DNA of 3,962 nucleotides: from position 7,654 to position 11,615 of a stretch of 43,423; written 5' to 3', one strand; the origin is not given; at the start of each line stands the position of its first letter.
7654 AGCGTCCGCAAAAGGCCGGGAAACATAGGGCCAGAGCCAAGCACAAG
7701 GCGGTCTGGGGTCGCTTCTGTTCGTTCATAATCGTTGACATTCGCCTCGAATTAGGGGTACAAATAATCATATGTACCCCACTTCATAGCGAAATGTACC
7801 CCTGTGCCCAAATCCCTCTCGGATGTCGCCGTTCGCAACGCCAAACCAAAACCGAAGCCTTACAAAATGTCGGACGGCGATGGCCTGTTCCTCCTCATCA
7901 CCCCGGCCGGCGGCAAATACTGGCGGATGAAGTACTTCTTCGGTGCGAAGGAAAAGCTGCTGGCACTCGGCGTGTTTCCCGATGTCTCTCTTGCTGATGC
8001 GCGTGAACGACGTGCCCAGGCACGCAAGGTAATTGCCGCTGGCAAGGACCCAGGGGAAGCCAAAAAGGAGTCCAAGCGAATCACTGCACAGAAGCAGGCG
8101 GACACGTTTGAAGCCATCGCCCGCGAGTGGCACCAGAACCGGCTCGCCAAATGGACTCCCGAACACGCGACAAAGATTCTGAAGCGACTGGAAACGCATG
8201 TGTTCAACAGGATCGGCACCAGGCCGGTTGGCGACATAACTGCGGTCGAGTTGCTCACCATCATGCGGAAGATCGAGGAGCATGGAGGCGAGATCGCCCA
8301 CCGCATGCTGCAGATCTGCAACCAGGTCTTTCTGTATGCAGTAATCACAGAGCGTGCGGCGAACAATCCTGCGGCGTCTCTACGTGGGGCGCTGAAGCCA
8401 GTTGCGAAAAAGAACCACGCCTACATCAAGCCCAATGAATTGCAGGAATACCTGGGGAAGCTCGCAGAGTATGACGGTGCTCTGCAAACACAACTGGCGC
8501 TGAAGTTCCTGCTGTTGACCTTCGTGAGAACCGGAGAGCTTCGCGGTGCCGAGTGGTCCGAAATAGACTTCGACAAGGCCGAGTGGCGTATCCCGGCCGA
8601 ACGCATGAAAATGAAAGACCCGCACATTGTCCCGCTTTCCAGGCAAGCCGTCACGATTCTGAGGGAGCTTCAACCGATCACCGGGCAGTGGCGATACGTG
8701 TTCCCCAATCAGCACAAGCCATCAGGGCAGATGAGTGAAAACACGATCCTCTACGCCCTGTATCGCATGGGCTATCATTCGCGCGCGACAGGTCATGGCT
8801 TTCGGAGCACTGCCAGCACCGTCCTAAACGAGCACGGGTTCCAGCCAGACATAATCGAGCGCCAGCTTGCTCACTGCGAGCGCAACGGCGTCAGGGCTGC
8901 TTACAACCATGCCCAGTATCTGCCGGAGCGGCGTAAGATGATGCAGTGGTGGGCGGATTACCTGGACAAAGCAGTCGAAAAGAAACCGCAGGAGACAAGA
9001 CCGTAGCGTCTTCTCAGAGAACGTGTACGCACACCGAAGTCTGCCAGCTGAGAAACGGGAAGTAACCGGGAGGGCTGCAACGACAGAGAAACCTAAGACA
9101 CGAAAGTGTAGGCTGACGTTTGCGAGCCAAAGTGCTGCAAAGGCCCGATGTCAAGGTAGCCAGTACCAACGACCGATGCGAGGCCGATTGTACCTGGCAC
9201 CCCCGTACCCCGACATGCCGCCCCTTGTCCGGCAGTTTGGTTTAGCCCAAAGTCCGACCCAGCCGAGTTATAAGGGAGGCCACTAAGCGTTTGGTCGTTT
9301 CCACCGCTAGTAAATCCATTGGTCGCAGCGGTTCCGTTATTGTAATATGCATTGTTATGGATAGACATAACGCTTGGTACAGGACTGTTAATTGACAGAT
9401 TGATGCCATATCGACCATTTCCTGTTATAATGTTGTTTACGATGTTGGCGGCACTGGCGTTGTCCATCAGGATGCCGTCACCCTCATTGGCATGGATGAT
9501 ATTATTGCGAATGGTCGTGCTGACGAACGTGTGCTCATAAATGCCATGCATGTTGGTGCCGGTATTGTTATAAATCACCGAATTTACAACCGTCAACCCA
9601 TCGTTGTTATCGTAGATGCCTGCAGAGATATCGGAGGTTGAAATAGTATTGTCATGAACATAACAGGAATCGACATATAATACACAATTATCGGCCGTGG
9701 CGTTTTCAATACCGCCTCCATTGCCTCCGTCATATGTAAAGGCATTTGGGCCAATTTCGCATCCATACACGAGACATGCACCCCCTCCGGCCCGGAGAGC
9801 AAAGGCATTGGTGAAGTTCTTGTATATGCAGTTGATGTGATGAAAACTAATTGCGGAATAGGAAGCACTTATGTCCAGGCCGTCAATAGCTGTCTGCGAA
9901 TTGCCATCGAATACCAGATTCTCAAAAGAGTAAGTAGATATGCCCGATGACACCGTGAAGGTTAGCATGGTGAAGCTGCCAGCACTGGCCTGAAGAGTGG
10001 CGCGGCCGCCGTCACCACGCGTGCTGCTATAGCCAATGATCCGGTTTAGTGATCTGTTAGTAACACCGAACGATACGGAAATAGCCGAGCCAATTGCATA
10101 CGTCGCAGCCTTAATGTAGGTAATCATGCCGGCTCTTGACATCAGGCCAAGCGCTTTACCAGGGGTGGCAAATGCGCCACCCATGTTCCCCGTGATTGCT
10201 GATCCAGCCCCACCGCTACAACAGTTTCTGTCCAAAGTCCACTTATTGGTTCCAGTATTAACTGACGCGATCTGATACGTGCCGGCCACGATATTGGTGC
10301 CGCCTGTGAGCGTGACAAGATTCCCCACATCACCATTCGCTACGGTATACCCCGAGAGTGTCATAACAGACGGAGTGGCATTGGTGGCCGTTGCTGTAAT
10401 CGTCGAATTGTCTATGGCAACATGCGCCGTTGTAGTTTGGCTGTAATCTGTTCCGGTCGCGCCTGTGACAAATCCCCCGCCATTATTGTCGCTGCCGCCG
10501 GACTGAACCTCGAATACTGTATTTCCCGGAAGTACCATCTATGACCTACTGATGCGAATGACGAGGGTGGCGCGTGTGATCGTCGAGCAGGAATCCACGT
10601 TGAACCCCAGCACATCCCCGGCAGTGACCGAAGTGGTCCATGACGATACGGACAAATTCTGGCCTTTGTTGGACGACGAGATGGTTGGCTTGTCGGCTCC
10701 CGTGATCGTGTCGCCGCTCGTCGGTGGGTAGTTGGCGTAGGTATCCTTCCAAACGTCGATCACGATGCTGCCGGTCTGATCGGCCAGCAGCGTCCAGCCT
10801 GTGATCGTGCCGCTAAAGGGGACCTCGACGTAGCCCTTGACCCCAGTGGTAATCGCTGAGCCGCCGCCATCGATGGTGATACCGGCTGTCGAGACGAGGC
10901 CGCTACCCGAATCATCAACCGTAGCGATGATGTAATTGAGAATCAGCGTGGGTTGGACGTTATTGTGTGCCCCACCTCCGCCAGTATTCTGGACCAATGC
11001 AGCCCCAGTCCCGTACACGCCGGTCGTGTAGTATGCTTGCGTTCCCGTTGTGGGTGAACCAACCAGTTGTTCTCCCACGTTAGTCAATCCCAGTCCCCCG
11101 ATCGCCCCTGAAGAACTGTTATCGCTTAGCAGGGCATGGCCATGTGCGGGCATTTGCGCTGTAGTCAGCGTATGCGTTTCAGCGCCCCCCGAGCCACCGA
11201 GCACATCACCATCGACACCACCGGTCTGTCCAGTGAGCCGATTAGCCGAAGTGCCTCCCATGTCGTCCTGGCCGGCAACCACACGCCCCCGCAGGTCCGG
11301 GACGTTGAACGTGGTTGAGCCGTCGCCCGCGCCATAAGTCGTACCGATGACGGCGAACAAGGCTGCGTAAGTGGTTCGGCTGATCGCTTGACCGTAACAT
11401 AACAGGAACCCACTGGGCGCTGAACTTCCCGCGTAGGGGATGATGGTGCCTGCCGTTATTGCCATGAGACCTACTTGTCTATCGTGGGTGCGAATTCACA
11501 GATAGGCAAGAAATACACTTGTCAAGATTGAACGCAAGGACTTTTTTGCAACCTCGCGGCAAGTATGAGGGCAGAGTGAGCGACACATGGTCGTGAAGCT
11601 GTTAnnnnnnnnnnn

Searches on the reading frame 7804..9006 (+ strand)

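Call 64: search_protein_families(library=pfam, proteins=[window:7804-9006:+], max_evalue=0.00001)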
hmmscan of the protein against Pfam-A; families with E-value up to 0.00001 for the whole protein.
window:7804-9006:+ (400 aa): 3 families
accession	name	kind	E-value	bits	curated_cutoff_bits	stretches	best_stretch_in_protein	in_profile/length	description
PF22022.2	Phage_int_M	-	4.9e-31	107.3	27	1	102-196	1-96/96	Phage integrase central domain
PF13356.12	Arm-DNA-bind_3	-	2.7e-25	88.7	27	1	5-89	1-82/83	Arm DNA-binding domain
PF00589.27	Phage_integrase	-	9.4e-25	87.8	27.1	1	208-372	3-170/172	Phage integrase family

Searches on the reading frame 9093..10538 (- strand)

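Call 64: search_protein_families(library=pfam, proteins=[window:9093-10538:-], max_evalue=0.00001)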
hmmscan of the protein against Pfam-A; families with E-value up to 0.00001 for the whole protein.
window:9093-10538:- (481 aa): 2 families
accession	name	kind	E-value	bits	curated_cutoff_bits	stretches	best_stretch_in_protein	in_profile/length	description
PF05048.19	NosD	-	7.8e-07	29.2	23.6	1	274-406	48-177/212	Periplasmic copper-binding protein (NosD)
PF13229.12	Beta_helix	-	8e-07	29.3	25.9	1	238-386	18-149/158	Right handed beta helix region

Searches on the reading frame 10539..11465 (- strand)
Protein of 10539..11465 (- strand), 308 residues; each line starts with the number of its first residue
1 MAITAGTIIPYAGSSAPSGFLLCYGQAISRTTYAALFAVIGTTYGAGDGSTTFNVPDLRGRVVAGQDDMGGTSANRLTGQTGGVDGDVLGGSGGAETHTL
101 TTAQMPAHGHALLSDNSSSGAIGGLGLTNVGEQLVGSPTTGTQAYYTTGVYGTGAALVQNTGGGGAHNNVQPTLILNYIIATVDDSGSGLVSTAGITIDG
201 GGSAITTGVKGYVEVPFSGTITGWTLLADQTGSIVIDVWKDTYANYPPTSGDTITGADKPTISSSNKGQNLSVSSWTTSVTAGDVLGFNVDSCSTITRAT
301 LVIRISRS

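Call 64: search_protein_families(library=pfam, proteins=[window:10539-11465:-], max_evalue=0.00001)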
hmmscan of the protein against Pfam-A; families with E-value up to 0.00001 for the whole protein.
window:10539-11465:- (308 aa): 1 family
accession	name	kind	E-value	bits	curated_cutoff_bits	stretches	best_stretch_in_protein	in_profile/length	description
PF07484.17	Collar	-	3e-26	91.6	24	1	6-63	1-57/57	Phage Tail Collar Domain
